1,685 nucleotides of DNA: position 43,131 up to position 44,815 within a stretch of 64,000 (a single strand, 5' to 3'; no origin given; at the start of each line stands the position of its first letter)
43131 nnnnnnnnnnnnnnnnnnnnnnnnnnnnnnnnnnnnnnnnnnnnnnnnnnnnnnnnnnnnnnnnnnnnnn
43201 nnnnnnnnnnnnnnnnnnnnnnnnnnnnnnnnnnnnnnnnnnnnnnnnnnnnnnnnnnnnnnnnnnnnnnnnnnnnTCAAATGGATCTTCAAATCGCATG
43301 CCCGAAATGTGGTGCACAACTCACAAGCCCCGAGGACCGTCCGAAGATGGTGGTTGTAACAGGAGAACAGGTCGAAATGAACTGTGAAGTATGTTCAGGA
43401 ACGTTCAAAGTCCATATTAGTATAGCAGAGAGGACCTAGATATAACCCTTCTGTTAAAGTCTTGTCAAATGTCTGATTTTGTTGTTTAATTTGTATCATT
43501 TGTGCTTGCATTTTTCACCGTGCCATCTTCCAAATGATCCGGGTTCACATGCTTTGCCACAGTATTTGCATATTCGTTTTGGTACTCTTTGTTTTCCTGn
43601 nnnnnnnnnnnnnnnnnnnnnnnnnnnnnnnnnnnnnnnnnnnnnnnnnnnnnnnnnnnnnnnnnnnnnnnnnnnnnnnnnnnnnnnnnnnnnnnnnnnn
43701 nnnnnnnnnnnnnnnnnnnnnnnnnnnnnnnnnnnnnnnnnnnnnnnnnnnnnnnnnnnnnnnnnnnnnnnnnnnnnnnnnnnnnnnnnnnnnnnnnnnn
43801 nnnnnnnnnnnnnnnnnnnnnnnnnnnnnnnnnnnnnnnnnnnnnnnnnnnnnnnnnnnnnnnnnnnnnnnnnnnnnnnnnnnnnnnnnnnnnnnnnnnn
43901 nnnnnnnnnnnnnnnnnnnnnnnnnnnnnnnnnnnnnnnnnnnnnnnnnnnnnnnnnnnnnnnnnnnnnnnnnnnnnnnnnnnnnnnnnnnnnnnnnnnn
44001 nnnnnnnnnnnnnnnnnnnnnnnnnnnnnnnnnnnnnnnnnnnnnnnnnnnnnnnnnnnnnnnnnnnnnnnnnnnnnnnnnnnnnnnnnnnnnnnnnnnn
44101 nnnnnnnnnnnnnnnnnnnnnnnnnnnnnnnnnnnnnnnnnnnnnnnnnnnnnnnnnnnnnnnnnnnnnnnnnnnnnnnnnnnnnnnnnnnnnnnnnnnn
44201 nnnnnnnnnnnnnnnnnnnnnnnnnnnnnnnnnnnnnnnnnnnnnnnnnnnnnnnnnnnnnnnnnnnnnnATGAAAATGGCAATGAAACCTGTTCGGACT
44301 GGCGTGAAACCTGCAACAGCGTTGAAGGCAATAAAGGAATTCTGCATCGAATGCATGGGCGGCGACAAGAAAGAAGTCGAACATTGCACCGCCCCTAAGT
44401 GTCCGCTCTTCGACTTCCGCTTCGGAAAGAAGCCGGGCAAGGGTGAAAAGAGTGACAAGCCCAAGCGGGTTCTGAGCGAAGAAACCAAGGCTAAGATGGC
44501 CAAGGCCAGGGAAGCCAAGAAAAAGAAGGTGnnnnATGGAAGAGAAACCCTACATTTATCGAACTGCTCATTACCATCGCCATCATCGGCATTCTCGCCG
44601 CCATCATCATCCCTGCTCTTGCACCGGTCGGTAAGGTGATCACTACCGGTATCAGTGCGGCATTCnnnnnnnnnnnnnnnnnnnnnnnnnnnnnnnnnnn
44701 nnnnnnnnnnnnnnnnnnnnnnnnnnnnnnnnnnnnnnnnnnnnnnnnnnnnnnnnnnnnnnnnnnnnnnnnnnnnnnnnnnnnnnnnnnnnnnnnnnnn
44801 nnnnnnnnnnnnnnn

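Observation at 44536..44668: Phage-encoded type IV pilin-like peptide, a possible pilus decoy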

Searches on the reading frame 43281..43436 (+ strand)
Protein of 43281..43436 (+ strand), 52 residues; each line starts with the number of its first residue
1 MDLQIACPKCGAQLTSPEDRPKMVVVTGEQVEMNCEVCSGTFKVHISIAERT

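Call 56: search_protein_families(library=phrogs, proteins=[window:43281-43436:+], max_evalue=0.01)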
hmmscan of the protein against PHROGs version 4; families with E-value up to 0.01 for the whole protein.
window:43281-43436:+ (52 aa): 2 families
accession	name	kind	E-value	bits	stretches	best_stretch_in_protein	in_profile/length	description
phrog_6504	-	unknown function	0.0009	20.4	1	1-47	4-49/61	-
phrog_25835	-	unknown function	0.0058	17.4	1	2-44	108-148/152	-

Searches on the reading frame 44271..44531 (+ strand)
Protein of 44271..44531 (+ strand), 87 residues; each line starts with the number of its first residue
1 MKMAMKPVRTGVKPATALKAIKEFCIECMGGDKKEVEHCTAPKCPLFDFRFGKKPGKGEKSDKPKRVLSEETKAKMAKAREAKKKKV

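Call 8: search_protein_families(library=pfam, proteins=[window:44271-44531:+], max_evalue=1)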
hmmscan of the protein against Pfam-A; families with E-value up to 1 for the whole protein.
window:44271-44531:+ (87 aa): 2 families
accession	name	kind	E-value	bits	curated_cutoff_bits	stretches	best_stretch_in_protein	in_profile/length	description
PF07460.16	NUMOD3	-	0.025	14.9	20.4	1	66-80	2-16/37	NUMOD3 motif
PF14260.11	zf-C4pol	-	0.047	14.4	28.9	1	17-47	37-67/70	C4-type zinc-finger of DNA polymerase delta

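Call 11: find_related_loci(query=window:44271-44531:+, collection=viral_contigs, flank=3000)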
Query window:44271-44531:+ (87 aa) in viral_contigs; peptide patterns used: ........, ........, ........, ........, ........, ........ (x = any residue, [..] = any of these).
7 stretches matched a pattern, but none encodes a relative of the query by tblastn (E <= 1e-3).

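Call 56: search_protein_families(library=phrogs, proteins=[window:44271-44531:+], max_evalue=0.01)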
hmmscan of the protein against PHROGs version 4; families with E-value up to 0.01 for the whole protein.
window:44271-44531:+ (87 aa): 0 families

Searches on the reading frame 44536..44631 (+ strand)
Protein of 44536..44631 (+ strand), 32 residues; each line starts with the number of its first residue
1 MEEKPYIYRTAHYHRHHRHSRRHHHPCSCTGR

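Call 62: find_encoding_contigs(protein=window:44536-44631:+, flank=3000, max_places=10)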
Protein window:44536-44631:+ (32 aa): no gene with exactly this product is on record in the collection.

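Call 89: search_protein_families(library=pfam, proteins=[window:44536-44631:+], max_evalue=1)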
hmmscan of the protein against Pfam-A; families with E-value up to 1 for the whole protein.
window:44536-44631:+ (32 aa): 0 families

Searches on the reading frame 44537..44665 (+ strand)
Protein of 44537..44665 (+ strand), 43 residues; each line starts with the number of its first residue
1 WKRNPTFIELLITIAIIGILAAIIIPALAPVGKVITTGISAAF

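Call 8: search_protein_families(library=pfam, proteins=[window:44537-44665:+], max_evalue=1)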
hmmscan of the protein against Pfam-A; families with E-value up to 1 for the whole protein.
window:44537-44665:+ (43 aa): 1 family
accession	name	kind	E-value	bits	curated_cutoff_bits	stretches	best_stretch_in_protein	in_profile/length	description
PF07963.17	N_methyl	-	0.0028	17.6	21.2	1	6-24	8-26/27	Prokaryotic N-terminal methylation motif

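Call 9: search_protein_families(library=ncbifam, proteins=[window:44537-44665:+], max_evalue=1)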
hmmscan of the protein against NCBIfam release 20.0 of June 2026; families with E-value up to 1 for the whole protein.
window:44537-44665:+ (43 aa): 9 families
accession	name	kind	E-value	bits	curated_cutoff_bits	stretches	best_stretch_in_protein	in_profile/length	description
NF041775.1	typeIV_PilA_Myxo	equivalog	1.8e-05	24.8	400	1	3-28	11-36/214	type IV pilin protein PilA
NF007862.0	PRK10574.1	equivalog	0.00027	21.1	138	1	4-28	6-30/145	prepilin peptidase-dependent pilin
TIGR02532.1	IV_pilin_GFxxxE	domain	0.00032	20.4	16.3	1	6-25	5-24/24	prepilin-type N-terminal cleavage/methylation domain-containing protein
NF040999.1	pilin_ComGC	equivalog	0.001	19.2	75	1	6-37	5-36/84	competence type IV pilus major pilin ComGC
TIGR01710.1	typeII_sec_gspG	equivalog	0.001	19.1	88.85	1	6-28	4-26/134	type II secretion system major pseudopilin GspG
TIGR01708.2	typeII_sec_gspH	equivalog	0.029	14.4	80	1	6-28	5-27/169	type II secretion system minor pseudopilin GspH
NF041477.1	YnaM_YnfT_fam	subfamily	0.079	13.3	35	1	9-33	2-26/34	YnaM/YnfT family protein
NF041013.1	T4P_ComGE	equivalog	0.14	12.3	49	1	6-29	7-30/83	competence type IV pilus minor pilin ComGE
TIGR02596.1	TIGR02596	subfamily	0.17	11.9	70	1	6-28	2-24/196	Verru_Chthon cassette protein D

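Call 17: find_homologous_proteins(query=window:44537-44665:+, max_evalue=0.01)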
Query window:44537-44665:+ (43 aa): 1 proteins with E <= 0.01 among 2 candidates. Only proteins of 23 to 76 residues were searched: fused or split forms outside these lengths cannot appear, so this answer is no evidence that the protein stands alone or is whole; find_related_loci, which searches DNA, has no such limit.
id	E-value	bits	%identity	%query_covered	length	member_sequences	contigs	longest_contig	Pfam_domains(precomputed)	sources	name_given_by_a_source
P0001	3.3e-9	53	76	98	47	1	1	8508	PF07963.18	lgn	-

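Call 19: find_encoding_contigs(protein=P0001, flank=5000)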
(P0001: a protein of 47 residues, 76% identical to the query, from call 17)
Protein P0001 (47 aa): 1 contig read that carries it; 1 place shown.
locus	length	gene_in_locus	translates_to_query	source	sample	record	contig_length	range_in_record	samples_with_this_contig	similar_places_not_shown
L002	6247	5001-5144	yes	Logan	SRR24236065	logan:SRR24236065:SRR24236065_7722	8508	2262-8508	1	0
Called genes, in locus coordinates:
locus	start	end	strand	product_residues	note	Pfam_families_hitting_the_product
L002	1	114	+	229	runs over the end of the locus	-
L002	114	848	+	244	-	-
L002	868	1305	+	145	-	-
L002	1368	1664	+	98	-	-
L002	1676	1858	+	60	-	-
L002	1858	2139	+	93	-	-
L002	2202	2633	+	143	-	PF01743:PolyA_pol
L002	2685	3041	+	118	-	-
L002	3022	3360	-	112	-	PF24308:DUF7487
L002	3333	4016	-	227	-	PF24308:DUF7487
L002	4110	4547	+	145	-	-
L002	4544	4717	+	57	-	-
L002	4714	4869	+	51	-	-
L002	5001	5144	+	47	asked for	PF07963:N_methyl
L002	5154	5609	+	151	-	PF11750:DUF3307 (weak)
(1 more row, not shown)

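Call 44: search_dna_similar(query=P0001, collection=phages, mode=protein, max_evalue=0.01, max_rows=30)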
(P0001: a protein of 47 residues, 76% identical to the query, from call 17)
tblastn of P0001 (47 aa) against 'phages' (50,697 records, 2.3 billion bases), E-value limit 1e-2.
No match.

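Call 56: search_protein_families(library=phrogs, proteins=[P0001], max_evalue=0.01)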
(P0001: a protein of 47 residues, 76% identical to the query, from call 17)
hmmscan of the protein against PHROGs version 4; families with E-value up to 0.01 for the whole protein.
P0001 (47 aa): 6 families
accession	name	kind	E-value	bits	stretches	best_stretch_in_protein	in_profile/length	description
phrog_27437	-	unknown function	6.2e-09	37.2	1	3-32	4-33/140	-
phrog_10597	-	unknown function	1.3e-07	32.4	1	5-29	3-27/59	-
phrog_11263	-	unknown function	2.1e-07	31.7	1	7-33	2-28/72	-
phrog_3433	-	moron, auxiliary metabolic gene and host takeover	2.3e-07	32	1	5-33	18-46/127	pilin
phrog_13280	-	unknown function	6.5e-06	26.9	1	6-32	3-29/67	-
phrog_11596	-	unknown function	1.4e-05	25.9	1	5-32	4-31/187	-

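Call 57: search_protein_families(library=ncbifam, proteins=[P0001], max_evalue=0.01)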
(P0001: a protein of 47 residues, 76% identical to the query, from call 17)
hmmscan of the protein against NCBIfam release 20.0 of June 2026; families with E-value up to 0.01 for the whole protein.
P0001 (47 aa): 11 families
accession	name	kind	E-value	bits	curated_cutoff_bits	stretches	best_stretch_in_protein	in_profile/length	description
TIGR02532.1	IV_pilin_GFxxxE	domain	2.1e-09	36.8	16.3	1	7-29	2-24/24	prepilin-type N-terminal cleavage/methylation domain-containing protein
NF041775.1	typeIV_PilA_Myxo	equivalog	2.8e-08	34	400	1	5-32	9-36/214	type IV pilin protein PilA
NF040999.1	pilin_ComGC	equivalog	2.9e-07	30.6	75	1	7-39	2-34/84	competence type IV pilus major pilin ComGC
NF007862.0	PRK10574.1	equivalog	4.7e-07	30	138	1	5-32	3-30/145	prepilin peptidase-dependent pilin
TIGR01708.2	typeII_sec_gspH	equivalog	1.5e-06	28.3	80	1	7-32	2-27/169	type II secretion system minor pseudopilin GspH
TIGR01710.1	typeII_sec_gspG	equivalog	3e-06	27.3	88.85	1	7-32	1-26/134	type II secretion system major pseudopilin GspG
NF041013.1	T4P_ComGE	equivalog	1.6e-05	24.9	49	1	6-32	3-29/83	competence type IV pilus minor pilin ComGE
NF040982.1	ComGD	equivalog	0.00085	19.7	70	1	6-30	1-25/139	competence type IV pilus minor pilin ComGD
NF007800.0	PRK10506.1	equivalog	0.0019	18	158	1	5-26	7-28/163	prepilin peptidase-dependent protein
NF041002.1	pilin_ComGF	equivalog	0.003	17.8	80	1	7-33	2-28/139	competence type IV pilus minor pilin ComGF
TIGR02596.1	TIGR02596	subfamily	0.0036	17.4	70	1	9-32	1-24/196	Verru_Chthon cassette protein D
